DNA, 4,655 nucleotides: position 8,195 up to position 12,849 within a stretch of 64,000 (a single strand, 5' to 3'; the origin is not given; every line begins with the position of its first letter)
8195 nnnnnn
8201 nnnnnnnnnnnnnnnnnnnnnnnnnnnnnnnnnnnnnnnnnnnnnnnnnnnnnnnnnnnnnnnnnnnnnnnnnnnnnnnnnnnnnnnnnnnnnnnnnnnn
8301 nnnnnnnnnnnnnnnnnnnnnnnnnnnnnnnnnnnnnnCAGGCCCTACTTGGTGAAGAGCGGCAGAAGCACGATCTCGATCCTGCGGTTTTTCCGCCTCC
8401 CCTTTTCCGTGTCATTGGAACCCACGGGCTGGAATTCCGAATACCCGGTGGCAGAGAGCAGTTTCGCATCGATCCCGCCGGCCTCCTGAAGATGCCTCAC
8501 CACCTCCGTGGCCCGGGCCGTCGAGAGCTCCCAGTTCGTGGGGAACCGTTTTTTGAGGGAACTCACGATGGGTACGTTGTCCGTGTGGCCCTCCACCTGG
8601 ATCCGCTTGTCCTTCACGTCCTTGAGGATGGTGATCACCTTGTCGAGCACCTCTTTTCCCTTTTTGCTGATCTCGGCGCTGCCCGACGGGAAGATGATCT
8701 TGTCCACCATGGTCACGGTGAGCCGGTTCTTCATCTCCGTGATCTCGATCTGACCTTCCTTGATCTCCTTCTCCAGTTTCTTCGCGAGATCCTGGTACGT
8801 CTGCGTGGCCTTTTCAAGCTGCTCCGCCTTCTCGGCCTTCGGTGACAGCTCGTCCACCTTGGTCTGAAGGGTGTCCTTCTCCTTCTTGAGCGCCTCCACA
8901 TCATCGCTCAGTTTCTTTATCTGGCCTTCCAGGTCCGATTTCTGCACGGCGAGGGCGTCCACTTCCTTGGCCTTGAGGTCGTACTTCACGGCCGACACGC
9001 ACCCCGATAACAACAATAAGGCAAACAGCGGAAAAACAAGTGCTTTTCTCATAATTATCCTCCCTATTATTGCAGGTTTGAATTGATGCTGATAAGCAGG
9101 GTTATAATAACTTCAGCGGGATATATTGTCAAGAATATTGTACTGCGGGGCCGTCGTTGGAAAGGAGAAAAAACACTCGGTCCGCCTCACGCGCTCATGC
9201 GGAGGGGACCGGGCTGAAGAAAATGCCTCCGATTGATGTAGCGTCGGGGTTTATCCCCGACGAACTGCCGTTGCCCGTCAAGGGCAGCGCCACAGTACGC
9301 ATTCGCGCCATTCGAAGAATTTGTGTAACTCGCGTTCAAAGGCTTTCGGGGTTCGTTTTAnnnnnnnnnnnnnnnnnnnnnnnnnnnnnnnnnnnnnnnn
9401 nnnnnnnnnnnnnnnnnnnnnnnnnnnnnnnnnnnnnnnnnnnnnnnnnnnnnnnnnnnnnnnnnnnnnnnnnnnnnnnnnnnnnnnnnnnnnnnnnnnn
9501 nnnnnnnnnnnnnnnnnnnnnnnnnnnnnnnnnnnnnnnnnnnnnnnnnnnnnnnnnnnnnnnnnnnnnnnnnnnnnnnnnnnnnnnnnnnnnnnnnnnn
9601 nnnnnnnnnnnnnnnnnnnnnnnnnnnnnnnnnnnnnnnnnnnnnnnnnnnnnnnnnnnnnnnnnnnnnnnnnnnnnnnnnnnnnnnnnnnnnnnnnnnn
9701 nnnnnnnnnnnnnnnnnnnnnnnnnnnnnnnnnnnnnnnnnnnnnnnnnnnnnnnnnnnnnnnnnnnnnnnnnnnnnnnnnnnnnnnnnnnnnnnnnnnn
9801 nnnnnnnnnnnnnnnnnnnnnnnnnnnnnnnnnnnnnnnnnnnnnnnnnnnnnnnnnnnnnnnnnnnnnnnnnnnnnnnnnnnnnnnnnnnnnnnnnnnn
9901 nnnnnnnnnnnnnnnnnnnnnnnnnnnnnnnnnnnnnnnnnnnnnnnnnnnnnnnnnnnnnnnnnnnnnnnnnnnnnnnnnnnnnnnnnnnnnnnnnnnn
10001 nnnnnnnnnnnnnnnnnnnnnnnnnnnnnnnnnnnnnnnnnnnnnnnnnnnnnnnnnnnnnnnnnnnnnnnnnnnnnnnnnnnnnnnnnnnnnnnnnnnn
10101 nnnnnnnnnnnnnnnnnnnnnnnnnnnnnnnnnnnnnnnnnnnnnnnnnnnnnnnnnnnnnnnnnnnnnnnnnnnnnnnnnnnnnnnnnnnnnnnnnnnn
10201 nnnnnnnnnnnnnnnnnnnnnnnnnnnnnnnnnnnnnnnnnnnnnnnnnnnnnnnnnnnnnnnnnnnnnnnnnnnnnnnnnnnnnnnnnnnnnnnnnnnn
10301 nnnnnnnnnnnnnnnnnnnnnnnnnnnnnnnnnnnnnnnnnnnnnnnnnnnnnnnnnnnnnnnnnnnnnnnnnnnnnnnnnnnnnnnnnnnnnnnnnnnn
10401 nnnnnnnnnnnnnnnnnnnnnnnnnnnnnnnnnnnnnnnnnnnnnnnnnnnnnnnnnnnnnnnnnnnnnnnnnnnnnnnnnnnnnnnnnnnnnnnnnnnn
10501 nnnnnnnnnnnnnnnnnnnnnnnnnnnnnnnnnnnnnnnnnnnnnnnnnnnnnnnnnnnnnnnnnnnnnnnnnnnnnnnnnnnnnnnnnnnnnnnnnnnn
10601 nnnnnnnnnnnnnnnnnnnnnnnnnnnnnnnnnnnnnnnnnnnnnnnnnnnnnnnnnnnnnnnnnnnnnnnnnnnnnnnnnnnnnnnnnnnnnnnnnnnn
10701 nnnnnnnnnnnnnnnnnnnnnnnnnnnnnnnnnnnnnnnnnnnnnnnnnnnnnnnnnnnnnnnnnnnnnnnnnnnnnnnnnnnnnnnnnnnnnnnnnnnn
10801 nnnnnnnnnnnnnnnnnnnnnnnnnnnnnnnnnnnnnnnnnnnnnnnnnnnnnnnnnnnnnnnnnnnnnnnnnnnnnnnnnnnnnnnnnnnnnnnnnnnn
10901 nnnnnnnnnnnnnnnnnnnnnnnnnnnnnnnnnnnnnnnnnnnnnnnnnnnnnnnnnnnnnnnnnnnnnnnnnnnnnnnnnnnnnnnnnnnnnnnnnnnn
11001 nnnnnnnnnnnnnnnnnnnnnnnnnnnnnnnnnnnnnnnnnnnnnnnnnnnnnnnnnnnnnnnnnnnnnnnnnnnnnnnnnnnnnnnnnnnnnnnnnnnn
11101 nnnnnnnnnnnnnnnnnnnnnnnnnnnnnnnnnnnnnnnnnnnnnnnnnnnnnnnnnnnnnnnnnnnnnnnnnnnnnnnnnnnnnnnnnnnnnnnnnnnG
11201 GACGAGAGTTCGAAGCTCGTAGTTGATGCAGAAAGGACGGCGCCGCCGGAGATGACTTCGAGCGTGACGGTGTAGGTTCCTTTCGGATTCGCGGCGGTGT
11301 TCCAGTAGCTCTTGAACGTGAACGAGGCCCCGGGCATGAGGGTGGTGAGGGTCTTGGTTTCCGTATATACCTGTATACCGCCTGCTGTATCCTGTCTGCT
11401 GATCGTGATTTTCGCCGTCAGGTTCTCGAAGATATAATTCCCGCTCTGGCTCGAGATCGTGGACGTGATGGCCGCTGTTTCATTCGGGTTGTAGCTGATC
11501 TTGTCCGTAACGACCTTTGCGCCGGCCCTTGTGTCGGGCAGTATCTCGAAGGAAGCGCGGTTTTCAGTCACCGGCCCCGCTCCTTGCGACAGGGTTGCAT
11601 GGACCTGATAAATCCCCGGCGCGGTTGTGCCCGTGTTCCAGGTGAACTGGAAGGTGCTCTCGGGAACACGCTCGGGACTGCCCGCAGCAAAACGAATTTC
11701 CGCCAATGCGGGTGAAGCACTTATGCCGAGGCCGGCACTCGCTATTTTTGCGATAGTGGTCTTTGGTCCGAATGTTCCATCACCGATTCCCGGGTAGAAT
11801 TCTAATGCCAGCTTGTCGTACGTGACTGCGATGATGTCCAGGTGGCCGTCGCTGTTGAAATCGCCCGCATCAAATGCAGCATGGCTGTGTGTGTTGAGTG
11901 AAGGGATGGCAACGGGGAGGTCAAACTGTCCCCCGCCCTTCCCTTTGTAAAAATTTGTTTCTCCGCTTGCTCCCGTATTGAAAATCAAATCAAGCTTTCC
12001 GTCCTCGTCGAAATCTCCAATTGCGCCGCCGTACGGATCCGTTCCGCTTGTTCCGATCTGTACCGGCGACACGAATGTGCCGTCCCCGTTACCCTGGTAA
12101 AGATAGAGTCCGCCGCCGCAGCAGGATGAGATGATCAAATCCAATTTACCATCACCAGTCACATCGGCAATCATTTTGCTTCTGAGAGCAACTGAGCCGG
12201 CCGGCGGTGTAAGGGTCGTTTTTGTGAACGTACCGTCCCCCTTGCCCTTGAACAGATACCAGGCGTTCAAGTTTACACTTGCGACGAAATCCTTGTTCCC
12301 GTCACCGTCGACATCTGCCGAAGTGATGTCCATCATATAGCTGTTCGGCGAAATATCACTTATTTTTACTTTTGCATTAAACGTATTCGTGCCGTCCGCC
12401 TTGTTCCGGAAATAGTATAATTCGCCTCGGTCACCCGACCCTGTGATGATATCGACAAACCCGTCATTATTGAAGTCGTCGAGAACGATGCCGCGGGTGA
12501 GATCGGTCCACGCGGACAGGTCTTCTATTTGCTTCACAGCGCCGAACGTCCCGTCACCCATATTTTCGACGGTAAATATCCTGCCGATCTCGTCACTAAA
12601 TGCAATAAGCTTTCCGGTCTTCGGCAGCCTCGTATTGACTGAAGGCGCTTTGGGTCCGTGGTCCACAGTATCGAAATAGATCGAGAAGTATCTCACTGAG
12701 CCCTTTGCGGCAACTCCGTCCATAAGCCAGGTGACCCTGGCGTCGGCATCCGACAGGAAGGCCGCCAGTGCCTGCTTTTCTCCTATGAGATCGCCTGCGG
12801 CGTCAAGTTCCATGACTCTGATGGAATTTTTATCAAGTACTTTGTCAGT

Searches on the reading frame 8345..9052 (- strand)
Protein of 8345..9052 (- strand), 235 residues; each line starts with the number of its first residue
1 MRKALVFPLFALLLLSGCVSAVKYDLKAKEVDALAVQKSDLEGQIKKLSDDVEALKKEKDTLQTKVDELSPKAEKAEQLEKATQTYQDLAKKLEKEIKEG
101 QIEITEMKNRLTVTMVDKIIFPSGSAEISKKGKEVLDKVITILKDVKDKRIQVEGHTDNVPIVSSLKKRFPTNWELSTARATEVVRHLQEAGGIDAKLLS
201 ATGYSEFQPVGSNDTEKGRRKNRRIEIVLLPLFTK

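Call 71: search_protein_families(library=pfam, proteins=[window:8345-9052:-], max_evalue=0.1)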
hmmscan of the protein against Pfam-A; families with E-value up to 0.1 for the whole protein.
window:8345-9052:- (235 aa): 41 families (the best 25 are shown)
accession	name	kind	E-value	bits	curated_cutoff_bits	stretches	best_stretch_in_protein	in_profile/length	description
PF00691.25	OmpA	-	9.9e-19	67.9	27.2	1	121-223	2-98/98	OmpA family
PF03961.19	FapA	-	8.9e-05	22.7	31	1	33-138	147-259/272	Flagellar Assembly Protein A beta solenoid domain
PF14932.11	HAUS-augmin3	-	0.00014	21.9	29.4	1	22-112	59-150/260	HAUS augmin-like complex subunit 3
PF00038.26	Filament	-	0.00027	21.1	40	1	28-167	109-240/313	Intermediate filament protein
PF14362.11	DUF4407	-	0.00038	20.3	31.3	1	27-124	117-207/297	Domain of unknown function (DUF4407)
PF06785.16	UPF0242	-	0.001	19.6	33.5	1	38-109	85-157/194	Uncharacterised protein family (UPF0242) N-terminus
PF19220.6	Rod_CreS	-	0.001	18.6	100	1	33-155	175-301/359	Crescentin, rod domain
PF06103.16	DUF948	-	0.0012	19.4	37.2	1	11-85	9-86/89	Bacterial protein of unknown function (DUF948)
PF10473.14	CENP-F_leu_zip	-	0.003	18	34.5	1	29-101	52-117/140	Leucine-rich repeats of kinetochore protein Cenp-F/LEK1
PF04108.17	ATG17_like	-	0.0037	17.2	43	1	33-166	120-258/355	Autophagy protein ATG17-like domain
PF06160.17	EzrA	-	0.005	15.6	39.6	1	23-155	335-469/557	Septation ring formation regulator, EzrA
PF01763.21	Herpes_UL6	-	0.0053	15.8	27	1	41-126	369-450/562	Herpesvirus UL6 like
PF02183.23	HALZ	-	0.0055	17.3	28.1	1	47-72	16-41/43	Homeobox associated leucine zipper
PF02403.27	Seryl_tRNA_N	-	0.0062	17.2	28.2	1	21-107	13-100/108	Seryl-tRNA synthetase N-terminal domain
PF25764.1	KIF21A_4th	-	0.0066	16.6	33.1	1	27-78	119-170/183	KIF21A-like domain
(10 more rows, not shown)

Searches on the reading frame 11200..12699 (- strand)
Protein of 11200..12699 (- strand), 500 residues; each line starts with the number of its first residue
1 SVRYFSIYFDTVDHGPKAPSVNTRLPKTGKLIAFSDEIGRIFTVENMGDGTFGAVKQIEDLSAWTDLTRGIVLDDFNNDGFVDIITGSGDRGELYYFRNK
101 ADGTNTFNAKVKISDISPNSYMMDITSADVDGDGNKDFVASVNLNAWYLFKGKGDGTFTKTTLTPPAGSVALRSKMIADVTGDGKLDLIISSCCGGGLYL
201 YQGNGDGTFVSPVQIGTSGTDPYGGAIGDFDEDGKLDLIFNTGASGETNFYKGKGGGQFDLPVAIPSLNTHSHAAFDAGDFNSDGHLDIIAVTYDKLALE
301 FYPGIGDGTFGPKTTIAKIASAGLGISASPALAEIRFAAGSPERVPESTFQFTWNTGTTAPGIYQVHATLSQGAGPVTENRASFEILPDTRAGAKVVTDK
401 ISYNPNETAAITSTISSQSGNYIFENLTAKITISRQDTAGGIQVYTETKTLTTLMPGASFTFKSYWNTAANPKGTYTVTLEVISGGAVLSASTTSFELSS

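Call 71: search_protein_families(library=pfam, proteins=[window:11200-12699:-], max_evalue=0.1)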
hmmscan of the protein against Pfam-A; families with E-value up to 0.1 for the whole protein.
window:11200-12699:- (500 aa): 8 families
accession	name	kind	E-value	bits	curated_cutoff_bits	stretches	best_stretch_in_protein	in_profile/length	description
PF13517.12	FG-GAP_3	-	9.4e-38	129.1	26.9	6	179-239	1-60/61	FG-GAP-like repeat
PF01839.29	FG-GAP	-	1.3e-12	47.7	22.1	3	71-95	5-35/37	FG-GAP repeat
PF11797.14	WxLIP_HBD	-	6.8e-05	23.3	28.9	1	406-486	40-117/138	WxL Interacting Protein, host binding domain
PF12690.13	BsuPI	-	0.00061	20.2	22.9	0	444-482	58-96/101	Intracellular proteinase inhibitor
PF12256.14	TcdB_toxin_midN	-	0.0019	17.9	24.8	0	175-203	30-58/181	Insecticide toxin TcdB middle/N-terminal region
PF16967.11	TcfC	-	0.0081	16.2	29.4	1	468-496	38-66/68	E-set like domain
PF01835.25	MG2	-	0.02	15.7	32.8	0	396-480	4-80/96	MG2 domain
PF25162.1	DUF7827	-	0.047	14.3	27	0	104-158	31-81/120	Domain of unknown function (DUF7827)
